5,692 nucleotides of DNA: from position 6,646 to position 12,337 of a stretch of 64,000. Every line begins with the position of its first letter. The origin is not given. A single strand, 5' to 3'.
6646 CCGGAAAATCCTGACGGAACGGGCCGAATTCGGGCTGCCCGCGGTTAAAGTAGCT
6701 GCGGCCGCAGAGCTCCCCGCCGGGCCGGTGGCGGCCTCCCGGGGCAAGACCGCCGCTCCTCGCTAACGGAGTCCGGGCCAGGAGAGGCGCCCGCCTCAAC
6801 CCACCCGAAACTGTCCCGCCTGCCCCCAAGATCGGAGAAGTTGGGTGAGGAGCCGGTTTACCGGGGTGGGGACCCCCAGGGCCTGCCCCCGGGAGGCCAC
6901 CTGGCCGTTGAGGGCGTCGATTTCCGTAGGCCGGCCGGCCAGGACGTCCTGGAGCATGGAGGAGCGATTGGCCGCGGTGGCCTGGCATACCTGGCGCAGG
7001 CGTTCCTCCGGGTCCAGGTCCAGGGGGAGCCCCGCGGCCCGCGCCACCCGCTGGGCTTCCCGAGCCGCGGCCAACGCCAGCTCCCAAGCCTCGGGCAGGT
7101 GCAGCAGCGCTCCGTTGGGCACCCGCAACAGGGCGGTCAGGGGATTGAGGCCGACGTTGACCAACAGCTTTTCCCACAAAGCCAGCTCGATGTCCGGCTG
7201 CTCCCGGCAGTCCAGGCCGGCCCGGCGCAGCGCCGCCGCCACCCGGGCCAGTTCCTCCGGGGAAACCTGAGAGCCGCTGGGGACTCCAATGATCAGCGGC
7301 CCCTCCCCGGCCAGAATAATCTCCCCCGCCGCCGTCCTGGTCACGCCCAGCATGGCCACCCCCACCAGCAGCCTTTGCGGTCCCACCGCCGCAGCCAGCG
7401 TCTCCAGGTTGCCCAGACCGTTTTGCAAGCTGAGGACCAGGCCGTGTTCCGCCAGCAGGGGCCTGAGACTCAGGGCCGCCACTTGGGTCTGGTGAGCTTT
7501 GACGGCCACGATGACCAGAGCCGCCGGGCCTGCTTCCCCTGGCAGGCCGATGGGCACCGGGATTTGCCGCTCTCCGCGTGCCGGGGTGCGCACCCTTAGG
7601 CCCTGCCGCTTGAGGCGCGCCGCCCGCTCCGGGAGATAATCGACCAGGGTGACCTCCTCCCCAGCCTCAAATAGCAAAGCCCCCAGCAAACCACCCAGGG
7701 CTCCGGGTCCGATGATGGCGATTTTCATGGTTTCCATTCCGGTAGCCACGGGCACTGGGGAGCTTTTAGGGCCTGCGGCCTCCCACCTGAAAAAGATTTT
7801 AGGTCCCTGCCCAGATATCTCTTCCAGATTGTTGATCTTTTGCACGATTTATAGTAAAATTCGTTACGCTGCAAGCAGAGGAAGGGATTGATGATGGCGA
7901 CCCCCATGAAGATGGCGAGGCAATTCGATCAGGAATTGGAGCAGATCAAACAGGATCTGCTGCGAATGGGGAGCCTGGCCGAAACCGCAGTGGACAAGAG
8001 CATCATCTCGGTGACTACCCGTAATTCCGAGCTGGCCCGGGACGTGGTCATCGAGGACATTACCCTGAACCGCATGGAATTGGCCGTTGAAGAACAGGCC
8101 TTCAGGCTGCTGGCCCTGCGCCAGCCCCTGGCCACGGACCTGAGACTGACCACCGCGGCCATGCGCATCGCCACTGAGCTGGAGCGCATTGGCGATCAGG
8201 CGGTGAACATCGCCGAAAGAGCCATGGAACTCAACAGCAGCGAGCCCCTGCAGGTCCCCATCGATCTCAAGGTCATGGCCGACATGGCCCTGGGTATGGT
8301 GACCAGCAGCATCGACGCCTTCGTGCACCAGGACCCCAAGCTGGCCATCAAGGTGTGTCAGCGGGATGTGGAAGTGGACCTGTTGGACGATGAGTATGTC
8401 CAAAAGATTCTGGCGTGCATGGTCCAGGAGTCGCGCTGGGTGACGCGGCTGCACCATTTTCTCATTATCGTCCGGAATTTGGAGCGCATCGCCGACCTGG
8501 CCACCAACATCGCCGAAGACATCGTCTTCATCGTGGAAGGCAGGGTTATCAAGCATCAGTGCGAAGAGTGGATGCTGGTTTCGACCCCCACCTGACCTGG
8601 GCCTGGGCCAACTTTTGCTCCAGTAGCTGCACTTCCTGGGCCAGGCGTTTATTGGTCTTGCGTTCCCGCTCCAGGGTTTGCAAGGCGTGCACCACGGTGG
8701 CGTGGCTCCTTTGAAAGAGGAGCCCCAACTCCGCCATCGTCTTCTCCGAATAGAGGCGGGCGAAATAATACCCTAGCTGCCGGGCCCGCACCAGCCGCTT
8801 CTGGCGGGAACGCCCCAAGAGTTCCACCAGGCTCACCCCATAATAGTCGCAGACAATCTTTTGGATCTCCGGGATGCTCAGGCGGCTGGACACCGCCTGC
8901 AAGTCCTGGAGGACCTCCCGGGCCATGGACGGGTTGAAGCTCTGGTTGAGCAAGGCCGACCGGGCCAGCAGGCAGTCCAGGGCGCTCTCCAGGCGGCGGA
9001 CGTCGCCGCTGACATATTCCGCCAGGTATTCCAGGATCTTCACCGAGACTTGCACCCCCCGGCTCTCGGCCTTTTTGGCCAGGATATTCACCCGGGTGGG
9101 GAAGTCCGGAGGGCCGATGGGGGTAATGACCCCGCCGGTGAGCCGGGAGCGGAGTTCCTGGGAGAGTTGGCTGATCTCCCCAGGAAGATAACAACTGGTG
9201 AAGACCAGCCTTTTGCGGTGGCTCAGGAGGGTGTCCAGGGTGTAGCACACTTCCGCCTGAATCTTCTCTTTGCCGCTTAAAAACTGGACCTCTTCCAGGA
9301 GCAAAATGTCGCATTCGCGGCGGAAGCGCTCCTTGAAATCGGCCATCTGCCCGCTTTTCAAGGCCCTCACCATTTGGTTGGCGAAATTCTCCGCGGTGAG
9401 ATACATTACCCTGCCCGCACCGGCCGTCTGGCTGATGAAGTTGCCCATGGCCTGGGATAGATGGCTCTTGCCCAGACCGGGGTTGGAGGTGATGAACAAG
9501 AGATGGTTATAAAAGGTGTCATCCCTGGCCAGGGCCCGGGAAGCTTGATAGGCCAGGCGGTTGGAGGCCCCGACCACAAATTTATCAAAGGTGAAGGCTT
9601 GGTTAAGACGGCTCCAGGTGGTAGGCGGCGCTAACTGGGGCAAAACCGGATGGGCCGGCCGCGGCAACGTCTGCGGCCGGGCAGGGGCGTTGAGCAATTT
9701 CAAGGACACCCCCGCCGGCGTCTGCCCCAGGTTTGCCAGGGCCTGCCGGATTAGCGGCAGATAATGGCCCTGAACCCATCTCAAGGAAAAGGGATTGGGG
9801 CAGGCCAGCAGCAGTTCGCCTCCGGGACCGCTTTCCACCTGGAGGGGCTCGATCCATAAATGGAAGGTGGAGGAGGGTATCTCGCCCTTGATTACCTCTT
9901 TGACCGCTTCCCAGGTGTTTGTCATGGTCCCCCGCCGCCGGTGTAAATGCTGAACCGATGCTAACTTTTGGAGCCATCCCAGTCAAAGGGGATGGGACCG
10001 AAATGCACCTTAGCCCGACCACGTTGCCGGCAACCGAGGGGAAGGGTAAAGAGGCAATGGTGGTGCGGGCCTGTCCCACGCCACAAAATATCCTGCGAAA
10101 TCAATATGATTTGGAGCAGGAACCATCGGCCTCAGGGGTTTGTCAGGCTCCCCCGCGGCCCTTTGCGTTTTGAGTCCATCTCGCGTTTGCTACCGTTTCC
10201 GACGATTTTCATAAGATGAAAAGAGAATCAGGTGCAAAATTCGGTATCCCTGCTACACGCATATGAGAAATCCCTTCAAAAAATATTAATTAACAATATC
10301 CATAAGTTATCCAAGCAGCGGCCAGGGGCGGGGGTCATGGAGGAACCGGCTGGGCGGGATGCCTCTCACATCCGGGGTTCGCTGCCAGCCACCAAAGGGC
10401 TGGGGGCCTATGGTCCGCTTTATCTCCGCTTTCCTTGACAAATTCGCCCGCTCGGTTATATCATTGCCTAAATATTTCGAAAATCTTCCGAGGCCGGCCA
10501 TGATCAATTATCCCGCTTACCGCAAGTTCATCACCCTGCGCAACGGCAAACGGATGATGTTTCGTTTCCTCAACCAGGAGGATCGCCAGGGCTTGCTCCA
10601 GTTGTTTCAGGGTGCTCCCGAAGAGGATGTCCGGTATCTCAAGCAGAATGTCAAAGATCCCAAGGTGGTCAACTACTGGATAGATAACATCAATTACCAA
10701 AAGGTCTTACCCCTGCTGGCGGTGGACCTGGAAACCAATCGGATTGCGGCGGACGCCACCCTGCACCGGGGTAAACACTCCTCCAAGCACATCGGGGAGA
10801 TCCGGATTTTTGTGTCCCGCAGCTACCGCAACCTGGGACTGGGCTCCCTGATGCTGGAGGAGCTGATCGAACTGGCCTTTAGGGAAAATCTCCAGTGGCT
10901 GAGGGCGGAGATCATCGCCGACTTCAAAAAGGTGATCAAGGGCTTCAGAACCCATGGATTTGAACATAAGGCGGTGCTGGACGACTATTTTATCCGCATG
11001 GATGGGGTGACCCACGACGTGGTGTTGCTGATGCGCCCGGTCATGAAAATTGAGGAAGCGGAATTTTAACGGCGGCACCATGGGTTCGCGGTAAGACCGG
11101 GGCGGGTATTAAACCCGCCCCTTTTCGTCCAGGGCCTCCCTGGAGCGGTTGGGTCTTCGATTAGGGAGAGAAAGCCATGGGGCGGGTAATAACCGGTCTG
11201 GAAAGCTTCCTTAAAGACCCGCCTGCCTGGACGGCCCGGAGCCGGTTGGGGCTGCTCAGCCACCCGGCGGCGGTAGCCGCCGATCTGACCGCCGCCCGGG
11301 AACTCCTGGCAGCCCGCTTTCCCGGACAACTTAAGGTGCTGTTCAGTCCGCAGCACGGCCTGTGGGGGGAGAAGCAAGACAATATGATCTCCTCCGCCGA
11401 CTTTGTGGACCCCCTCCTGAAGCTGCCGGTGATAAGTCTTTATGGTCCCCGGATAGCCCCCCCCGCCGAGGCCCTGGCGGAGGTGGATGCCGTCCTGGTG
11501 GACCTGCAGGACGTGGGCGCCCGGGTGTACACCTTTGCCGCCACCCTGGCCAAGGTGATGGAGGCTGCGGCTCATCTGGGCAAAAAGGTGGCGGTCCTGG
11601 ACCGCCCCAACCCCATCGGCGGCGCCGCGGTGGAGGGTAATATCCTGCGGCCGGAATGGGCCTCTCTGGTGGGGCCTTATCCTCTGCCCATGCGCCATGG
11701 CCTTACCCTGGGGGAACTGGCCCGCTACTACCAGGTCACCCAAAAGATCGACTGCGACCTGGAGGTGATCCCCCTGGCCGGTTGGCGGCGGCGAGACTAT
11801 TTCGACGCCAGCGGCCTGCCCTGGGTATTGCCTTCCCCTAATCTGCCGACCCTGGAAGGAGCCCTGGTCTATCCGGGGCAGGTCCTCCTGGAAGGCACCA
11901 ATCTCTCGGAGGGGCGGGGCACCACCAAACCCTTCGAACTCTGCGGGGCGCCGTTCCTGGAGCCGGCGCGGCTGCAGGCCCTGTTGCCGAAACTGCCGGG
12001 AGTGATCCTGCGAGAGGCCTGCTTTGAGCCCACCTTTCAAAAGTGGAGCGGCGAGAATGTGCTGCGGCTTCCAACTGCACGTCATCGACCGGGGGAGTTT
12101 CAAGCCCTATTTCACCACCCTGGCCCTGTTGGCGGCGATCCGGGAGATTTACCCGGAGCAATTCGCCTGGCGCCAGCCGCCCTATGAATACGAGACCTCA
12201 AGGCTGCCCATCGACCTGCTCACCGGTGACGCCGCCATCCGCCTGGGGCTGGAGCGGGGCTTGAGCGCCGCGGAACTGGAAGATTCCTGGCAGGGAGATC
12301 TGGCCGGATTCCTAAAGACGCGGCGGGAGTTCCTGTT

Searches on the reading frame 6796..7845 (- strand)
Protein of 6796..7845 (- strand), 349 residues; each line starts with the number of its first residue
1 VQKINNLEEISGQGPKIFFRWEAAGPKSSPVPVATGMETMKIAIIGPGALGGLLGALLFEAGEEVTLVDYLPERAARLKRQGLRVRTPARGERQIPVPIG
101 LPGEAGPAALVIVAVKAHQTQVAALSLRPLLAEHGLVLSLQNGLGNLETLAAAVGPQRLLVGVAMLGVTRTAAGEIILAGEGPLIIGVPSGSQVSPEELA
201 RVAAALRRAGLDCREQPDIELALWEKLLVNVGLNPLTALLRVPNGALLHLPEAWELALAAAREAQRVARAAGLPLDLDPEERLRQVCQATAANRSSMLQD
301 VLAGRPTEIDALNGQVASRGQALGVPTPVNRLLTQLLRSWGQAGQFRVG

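Call 86: search_protein_families(library=pfam, proteins=[window:6796-7845:-], max_evalue=0.000001)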
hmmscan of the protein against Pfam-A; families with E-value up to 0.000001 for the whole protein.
window:6796-7845:- (349 aa): 2 families
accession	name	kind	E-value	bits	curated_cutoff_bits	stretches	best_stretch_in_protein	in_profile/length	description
PF08546.17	ApbA_C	-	5.2e-40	137.1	22.7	1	218-338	1-122/125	Ketopantoate reductase PanE/ApbA C terminal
PF02558.23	ApbA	-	2.9e-36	124.8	22.2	1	42-188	1-147/150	Ketopantoate reductase PanE/ApbA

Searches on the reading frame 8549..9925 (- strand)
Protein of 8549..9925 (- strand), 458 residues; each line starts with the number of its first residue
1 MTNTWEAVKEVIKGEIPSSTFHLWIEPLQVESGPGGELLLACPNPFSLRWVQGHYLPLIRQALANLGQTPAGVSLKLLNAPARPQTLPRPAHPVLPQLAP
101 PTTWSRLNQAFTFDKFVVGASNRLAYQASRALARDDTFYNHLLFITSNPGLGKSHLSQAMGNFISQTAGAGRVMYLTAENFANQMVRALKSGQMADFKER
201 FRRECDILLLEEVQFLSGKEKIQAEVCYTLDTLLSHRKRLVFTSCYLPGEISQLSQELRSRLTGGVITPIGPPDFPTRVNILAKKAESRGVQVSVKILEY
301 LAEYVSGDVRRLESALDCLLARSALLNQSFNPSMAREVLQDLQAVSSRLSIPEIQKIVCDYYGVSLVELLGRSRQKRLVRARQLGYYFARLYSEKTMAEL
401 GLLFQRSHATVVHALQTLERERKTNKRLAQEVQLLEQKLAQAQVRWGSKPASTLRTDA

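Call 86: search_protein_families(library=pfam, proteins=[window:8549-9925:-], max_evalue=0.000001)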
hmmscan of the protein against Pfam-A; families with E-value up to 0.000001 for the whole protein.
window:8549-9925:- (458 aa): 3 families
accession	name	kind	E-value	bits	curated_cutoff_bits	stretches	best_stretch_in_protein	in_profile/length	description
PF00308.24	Bac_DnaA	-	2.3e-45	155.1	23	1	107-268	1-161/162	Bacterial DnaA ATPAse domain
PF08299.17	Bac_DnaA_C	-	5.2e-18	65.3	31.5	1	353-416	3-67/69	Bacterial dnaA protein helix-turn-helix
PF11638.13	DnaA_N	-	4.7e-13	49.1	24.6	1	3-64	2-64/65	DnaA N-terminal domain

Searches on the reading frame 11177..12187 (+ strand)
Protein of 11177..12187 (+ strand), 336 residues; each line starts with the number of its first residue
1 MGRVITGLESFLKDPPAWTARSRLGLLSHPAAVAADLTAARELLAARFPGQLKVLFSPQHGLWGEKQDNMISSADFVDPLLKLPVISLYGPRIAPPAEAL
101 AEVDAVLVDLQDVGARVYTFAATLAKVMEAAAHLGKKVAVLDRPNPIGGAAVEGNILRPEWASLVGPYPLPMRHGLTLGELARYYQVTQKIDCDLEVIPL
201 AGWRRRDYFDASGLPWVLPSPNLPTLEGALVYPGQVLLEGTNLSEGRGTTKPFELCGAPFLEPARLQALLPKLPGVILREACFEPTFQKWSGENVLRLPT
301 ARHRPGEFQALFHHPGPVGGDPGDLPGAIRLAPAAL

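Call 86: search_protein_families(library=pfam, proteins=[window:11177-12187:+], max_evalue=0.000001)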
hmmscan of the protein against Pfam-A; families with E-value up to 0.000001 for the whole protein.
window:11177-12187:+ (336 aa): 2 families
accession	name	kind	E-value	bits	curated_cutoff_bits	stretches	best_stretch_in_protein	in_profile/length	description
PF07075.17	NamZ_N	-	1.5e-74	250.3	26.9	1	25-226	2-202/203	Exo-beta-N-acetylmuramidase NamZ, N-terminal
PF20732.2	NamZ_C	-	5.2e-22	79.7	25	1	230-295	1-68/152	Exo-beta-N-acetylmuramidase NamZ, C-terminal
